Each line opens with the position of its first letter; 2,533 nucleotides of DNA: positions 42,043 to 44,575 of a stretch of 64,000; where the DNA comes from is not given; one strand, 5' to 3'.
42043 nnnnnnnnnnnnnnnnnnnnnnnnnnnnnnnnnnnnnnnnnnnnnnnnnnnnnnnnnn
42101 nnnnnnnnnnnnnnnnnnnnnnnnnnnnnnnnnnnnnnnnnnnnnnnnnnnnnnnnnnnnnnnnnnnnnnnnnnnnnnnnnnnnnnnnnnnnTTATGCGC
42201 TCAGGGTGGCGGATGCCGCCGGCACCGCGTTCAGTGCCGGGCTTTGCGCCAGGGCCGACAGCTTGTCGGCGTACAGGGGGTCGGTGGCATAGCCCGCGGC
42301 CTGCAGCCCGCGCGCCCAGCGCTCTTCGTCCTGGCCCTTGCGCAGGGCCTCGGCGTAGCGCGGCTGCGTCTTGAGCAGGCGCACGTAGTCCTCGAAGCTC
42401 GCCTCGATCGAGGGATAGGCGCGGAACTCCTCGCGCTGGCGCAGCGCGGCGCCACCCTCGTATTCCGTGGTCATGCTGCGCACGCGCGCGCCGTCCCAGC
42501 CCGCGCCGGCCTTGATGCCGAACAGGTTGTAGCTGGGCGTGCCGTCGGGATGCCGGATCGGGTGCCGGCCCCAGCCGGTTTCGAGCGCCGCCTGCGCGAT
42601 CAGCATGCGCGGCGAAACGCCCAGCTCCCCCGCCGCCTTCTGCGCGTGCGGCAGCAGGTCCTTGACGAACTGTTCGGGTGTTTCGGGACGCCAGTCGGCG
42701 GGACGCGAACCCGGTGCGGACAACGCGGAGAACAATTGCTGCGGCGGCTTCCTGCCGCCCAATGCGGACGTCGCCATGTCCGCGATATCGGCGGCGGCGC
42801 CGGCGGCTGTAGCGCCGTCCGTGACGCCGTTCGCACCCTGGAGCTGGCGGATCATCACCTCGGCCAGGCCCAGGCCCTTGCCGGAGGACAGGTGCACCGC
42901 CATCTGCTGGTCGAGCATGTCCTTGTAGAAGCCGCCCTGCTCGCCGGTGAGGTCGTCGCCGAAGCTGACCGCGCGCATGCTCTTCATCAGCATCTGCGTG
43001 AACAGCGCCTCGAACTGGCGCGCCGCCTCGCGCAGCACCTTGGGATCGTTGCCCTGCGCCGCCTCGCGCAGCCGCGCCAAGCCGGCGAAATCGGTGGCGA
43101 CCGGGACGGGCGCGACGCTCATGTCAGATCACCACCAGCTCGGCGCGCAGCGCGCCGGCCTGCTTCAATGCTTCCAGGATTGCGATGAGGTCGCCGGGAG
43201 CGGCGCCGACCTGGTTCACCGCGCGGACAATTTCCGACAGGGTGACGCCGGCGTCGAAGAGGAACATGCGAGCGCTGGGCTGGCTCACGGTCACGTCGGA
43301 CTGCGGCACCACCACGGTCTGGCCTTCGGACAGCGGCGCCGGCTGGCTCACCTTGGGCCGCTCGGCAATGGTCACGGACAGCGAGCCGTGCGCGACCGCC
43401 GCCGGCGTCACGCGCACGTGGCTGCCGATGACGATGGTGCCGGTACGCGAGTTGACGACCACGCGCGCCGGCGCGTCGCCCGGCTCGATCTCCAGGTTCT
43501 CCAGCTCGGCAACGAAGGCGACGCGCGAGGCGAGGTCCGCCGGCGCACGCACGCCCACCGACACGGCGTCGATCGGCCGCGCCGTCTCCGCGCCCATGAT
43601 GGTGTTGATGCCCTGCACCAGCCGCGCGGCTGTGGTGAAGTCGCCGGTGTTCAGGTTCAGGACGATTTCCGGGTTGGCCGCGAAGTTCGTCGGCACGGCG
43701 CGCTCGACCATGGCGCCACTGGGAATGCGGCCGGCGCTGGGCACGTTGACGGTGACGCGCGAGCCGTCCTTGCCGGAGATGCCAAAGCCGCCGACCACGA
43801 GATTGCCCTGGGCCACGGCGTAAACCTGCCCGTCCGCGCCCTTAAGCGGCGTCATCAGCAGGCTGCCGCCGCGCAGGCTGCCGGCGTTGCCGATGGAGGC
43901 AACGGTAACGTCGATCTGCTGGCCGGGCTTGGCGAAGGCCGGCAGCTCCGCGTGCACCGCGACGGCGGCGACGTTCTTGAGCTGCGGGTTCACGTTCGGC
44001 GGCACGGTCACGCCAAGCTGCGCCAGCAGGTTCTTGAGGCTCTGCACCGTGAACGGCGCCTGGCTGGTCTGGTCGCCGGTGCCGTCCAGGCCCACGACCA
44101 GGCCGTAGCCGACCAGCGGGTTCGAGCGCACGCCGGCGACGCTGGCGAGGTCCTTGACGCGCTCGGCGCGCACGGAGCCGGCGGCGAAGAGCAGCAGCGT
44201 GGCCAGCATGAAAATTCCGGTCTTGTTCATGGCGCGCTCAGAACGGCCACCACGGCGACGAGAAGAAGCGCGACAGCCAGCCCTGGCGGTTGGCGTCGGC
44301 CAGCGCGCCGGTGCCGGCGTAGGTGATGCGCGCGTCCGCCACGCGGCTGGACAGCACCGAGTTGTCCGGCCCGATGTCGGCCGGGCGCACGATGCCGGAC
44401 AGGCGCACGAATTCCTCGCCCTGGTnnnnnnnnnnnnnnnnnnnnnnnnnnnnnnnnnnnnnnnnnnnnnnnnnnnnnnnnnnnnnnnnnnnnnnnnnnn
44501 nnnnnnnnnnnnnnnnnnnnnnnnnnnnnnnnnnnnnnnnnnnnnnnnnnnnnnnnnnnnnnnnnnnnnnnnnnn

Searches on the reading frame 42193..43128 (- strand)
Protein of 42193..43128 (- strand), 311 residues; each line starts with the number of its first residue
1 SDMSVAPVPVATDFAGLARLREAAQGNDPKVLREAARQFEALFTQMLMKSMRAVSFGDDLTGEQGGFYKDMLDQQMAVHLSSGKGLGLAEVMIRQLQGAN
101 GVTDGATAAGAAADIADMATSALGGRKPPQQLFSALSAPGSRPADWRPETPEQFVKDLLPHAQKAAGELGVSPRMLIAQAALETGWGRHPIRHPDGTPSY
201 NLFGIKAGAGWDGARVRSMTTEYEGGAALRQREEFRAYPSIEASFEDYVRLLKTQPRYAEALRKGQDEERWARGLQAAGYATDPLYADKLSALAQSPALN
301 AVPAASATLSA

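Call 13: search_protein_families(library=pfam, proteins=[window:42193-43128:-], max_evalue=0.001)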
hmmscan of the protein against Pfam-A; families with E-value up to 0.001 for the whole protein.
window:42193-43128:- (311 aa): 2 families
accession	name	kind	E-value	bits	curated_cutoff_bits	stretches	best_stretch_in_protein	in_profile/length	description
PF01832.25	Glucosaminidase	-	1.3e-34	119.9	30.2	1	160-296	2-120/123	Mannosyl-glycoprotein endo-beta-N-acetylglucosaminidase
PF10135.14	Rod-binding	-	3.8e-14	53.4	25.1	1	49-95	1-51/51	Rod binding protein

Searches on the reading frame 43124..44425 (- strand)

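Call 13: search_protein_families(library=pfam, proteins=[window:43124-44425:-], max_evalue=0.001)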
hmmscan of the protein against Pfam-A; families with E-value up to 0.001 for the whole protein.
window:43124-44425:- (433 aa): 1 family
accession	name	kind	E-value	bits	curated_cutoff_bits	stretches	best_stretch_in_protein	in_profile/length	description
PF02119.21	FlgI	-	8.8e-145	482.4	25.3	1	89-432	1-343/343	Flagellar P-ring protein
